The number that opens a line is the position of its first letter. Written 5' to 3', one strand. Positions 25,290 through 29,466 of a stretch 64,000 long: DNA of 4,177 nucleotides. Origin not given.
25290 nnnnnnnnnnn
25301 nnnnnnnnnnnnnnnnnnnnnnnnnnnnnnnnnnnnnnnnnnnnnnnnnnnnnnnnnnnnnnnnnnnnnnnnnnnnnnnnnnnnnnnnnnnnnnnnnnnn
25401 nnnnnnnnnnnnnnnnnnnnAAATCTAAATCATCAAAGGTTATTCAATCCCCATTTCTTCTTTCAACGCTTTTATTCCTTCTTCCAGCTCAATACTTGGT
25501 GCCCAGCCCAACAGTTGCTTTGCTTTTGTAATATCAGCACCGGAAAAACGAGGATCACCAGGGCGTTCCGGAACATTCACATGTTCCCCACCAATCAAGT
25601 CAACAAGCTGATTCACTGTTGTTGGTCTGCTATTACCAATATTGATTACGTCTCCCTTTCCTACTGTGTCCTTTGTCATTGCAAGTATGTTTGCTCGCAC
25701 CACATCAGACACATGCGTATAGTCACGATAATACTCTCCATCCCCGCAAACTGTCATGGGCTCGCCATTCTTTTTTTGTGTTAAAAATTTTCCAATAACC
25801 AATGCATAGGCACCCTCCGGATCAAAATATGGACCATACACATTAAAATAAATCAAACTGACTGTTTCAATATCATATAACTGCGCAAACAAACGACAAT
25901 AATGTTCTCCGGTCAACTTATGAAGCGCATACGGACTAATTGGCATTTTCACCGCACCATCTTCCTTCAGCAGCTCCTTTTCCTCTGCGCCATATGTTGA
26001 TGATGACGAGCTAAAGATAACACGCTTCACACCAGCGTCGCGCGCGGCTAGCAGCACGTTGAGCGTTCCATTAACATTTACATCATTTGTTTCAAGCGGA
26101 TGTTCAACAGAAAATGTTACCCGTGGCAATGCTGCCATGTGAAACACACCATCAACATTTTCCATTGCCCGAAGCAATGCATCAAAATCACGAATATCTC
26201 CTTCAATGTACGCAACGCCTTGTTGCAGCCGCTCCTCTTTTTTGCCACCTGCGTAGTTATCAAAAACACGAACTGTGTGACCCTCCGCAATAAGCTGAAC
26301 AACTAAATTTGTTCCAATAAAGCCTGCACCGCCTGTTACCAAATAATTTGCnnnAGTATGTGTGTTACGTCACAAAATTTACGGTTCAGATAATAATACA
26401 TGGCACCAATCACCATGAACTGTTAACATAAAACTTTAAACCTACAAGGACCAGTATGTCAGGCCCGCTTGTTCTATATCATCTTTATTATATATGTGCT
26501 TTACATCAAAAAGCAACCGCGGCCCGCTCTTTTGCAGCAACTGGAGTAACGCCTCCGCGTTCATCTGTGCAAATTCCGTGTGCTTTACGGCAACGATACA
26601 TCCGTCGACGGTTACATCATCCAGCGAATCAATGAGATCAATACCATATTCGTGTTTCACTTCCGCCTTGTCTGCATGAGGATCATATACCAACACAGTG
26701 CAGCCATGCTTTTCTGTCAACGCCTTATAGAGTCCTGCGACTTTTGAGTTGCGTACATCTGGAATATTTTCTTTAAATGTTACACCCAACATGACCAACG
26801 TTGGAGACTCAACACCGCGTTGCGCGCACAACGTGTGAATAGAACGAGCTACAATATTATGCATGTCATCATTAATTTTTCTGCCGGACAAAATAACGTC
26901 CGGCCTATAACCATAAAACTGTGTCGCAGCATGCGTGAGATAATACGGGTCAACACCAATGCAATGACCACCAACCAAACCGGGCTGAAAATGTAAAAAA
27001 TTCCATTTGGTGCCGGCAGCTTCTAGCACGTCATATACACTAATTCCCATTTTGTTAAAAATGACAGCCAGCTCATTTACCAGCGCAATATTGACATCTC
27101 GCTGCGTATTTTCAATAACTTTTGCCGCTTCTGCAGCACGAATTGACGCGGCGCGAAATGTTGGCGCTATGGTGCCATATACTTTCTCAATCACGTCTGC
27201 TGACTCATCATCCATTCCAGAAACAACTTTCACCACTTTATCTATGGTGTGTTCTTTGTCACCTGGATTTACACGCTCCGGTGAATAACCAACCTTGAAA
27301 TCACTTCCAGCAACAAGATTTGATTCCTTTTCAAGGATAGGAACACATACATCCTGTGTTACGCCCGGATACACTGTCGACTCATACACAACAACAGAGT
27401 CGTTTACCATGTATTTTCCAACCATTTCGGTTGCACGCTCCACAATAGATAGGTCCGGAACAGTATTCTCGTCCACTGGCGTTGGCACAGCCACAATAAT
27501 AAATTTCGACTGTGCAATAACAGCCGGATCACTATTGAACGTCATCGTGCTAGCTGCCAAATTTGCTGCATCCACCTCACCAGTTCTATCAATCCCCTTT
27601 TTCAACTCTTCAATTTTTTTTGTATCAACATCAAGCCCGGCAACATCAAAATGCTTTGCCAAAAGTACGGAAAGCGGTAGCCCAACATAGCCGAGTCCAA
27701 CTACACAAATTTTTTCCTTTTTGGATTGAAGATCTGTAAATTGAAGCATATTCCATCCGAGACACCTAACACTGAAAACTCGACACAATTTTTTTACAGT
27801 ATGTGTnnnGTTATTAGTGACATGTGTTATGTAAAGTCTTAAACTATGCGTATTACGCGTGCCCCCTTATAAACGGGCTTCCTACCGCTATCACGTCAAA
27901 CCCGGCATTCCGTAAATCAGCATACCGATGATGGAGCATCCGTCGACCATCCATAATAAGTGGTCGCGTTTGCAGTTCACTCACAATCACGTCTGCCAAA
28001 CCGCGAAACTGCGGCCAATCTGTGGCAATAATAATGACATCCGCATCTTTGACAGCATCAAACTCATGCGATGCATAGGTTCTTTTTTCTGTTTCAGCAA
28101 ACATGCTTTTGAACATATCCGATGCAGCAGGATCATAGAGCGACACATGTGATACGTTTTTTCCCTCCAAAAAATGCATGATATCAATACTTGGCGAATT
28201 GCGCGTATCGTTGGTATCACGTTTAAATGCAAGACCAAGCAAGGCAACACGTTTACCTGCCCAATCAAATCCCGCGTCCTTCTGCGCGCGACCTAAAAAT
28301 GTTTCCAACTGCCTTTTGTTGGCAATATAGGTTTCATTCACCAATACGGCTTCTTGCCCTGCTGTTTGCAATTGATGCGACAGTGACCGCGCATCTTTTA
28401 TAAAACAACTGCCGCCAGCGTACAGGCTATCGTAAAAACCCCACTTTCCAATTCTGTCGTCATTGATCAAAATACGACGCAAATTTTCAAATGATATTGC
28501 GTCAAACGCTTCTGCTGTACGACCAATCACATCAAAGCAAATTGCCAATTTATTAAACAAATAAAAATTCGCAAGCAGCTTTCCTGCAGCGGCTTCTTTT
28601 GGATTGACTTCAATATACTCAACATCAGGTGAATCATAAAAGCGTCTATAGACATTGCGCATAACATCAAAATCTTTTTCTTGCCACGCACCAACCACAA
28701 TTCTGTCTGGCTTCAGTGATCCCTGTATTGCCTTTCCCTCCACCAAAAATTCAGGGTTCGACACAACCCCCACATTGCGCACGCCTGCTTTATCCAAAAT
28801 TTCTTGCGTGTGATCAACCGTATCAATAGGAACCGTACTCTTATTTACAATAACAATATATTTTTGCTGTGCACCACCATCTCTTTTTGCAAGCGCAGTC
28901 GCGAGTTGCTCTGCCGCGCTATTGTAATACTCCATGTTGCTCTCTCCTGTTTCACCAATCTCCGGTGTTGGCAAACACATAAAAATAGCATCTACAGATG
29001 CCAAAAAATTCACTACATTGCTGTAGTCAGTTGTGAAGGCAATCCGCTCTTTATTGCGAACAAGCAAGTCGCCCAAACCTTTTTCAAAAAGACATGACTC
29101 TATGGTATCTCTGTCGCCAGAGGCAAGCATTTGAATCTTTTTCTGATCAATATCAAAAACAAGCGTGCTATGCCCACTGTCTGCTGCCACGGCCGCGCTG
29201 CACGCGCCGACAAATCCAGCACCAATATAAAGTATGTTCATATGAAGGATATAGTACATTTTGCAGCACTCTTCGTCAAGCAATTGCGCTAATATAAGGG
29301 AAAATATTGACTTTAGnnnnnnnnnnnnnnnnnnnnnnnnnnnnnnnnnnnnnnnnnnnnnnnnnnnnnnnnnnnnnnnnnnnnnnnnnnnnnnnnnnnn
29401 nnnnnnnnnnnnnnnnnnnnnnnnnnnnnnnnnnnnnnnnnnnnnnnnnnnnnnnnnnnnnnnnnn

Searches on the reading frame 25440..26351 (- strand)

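Call 9: search_protein_families(library=ncbifam, proteins=[window:25440-26351:-], max_evalue=0.001)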
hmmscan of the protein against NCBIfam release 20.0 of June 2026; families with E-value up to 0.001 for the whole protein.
window:25440-26351:- (303 aa): 37 families (the best 25 are shown)
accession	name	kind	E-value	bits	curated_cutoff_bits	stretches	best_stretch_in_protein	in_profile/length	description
NF011728.1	PRK15181.1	equivalog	1.7e-53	181.9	760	1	3-295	18-332/348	Vi polysaccharide biosynthesis UDP-N-acetylglucosaminuronic acid C-4 epimerase TviC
TIGR01179.1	galE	equivalog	1.6e-48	165.2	262.3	1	4-293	3-318/332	UDP-glucose 4-epimerase GalE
TIGR04180.1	EDH_00030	hypoth_equivalog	1.3e-39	136.1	475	1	4-254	2-253/297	NAD-dependent 4,6-dehydratase LegB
TIGR01181.1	dTDP_gluc_dehyt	equivalog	4.4e-39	134.4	365.1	1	3-295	2-306/321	dTDP-glucose 4,6-dehydratase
TIGR02197.1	heptose_epim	equivalog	4.4e-34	118.1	274.6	1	4-295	2-308/316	ADP-glyceromanno-heptose 6-epimerase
NF007956.0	PRK10675.1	subfamily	4.3e-33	114.9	394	1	3-291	3-320/338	UDP-glucose 4-epimerase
NF042422.1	oxyalk_red_OleD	equivalog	1.3e-25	90.5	580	1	3-251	3-244/329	2-alkyl-3-oxoalkanoate reductase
TIGR03466.1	HpnA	hypoth_equivalog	8.4e-24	84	367.65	1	3-153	3-153/327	hopanoid-associated sugar epimerase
NF007490.0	PRK10084.1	subfamily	1.9e-22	79.7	649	2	126-294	153-328/361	dTDP-glucose 4,6-dehydratase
NF007582.0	PRK10217.1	equivalog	2e-21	76.5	698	1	3-240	4-253/355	dTDP-glucose 4,6-dehydratase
NF052578.1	StrlDmthSdmBMthl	equivalog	8.6e-21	75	600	1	4-236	4-227/328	sterol demethylase protein SdmB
NF008360.0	PRK11150.1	equivalog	1.4e-20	73.8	452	1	4-251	3-248/310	ADP-glyceromanno-heptose 6-epimerase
NF042423.1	oxyalk_red_Shew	equivalog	1.1e-19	70.6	580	1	3-253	11-253/331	2-alkyl-3-oxoalkanoate reductase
NF047922.1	GDPFucSynFcl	equivalog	1.8e-17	63.8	500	1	89-296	78-297/308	GDP-L-fucose synthase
TIGR02622.1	CDP_4_6_dhtase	equivalog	3.2e-16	59.4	278.45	1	4-124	8-137/352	CDP-glucose 4,6-dehydratase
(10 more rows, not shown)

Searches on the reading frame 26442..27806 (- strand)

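Call 9: search_protein_families(library=ncbifam, proteins=[window:26442-27806:-], max_evalue=0.001)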
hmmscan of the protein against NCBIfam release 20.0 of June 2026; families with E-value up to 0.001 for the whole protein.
window:26442-27806:- (454 aa): 7 families
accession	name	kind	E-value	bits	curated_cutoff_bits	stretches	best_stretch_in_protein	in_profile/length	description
NF011729.0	PRK15182.1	equivalog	1.6e-121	406.1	592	1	31-440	7-417/425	Vi polysaccharide biosynthesis UDP-N-acetylglucosamine C-6 dehydrogenase TviB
TIGR03026.1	NDP-sugDHase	subfamily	2.4e-112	375.7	189.8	1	32-423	2-402/413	nucleotide sugar dehydrogenase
NF040825.1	UDPMaNacDH_Arch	equivalog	4.7e-59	200.3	750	1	32-440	2-402/418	UDP-N-acetyl-D-mannosamine dehydrogenase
NF008286.0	PRK11064.1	equivalog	9.4e-55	185.9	459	1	31-421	4-408/420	UDP-N-acetyl-D-mannosamine dehydrogenase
NF041297.1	UDPGDh_AglM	equivalog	1.4e-43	149.4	670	1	32-418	2-401/429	UDP-glucose 6-dehydrogenase AglM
NF047673.2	TeichurnBiosyTuaD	equivalog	1.9e-36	126.2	700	1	31-453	2-428/439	UDP-glucose 6-dehydrogenase TuaD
NF011631.0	PRK15057.1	equivalog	3.8e-09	36.2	757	1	32-378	2-339/388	UDP-glucose 6-dehydrogenase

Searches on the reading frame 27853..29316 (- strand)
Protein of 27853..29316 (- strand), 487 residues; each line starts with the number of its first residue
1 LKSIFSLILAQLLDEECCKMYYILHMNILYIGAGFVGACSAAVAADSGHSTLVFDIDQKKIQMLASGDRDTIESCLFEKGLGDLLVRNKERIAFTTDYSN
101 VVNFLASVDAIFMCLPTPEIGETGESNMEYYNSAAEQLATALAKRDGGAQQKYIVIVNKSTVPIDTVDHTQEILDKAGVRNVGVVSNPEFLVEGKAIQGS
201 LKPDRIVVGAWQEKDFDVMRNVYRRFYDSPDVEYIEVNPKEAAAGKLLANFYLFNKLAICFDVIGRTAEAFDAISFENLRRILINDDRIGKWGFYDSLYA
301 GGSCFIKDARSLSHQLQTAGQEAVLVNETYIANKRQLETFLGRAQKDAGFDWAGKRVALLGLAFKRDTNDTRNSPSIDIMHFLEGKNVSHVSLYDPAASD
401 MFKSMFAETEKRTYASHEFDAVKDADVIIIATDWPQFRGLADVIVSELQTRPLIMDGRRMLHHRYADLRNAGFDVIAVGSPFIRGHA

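Call 9: search_protein_families(library=ncbifam, proteins=[window:27853-29316:-], max_evalue=0.001)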
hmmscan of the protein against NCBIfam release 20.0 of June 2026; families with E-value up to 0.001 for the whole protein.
window:27853-29316:- (487 aa): 8 families
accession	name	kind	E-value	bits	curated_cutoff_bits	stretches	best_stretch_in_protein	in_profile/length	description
TIGR03026.1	NDP-sugDHase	subfamily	2.9e-81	273.3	189.8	1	26-459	1-413/413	nucleotide sugar dehydrogenase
NF041297.1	UDPGDh_AglM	equivalog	1.3e-72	245.1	670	1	26-464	1-420/429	UDP-glucose 6-dehydrogenase AglM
NF047673.2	TeichurnBiosyTuaD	equivalog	2.8e-67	227.8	700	1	28-485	4-436/439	UDP-glucose 6-dehydrogenase TuaD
NF040825.1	UDPMaNacDH_Arch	equivalog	1.1e-29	103.5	750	1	26-463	1-403/418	UDP-N-acetyl-D-mannosamine dehydrogenase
NF011631.0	PRK15057.1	equivalog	6.9e-19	68.2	757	1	26-430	1-365/388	UDP-glucose 6-dehydrogenase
NF008286.0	PRK11064.1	equivalog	4e-17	61.9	459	1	27-443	5-405/420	UDP-N-acetyl-D-mannosamine dehydrogenase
NF011729.0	PRK15182.1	equivalog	1.1e-07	31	592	1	20-441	1-395/425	Vi polysaccharide biosynthesis UDP-N-acetylglucosamine C-6 dehydrogenase TviB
NF006124.0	PRK08268.1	subfamily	0.0009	18.3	508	0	27-63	9-45/507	3-hydroxyacyl-CoA dehydrogenase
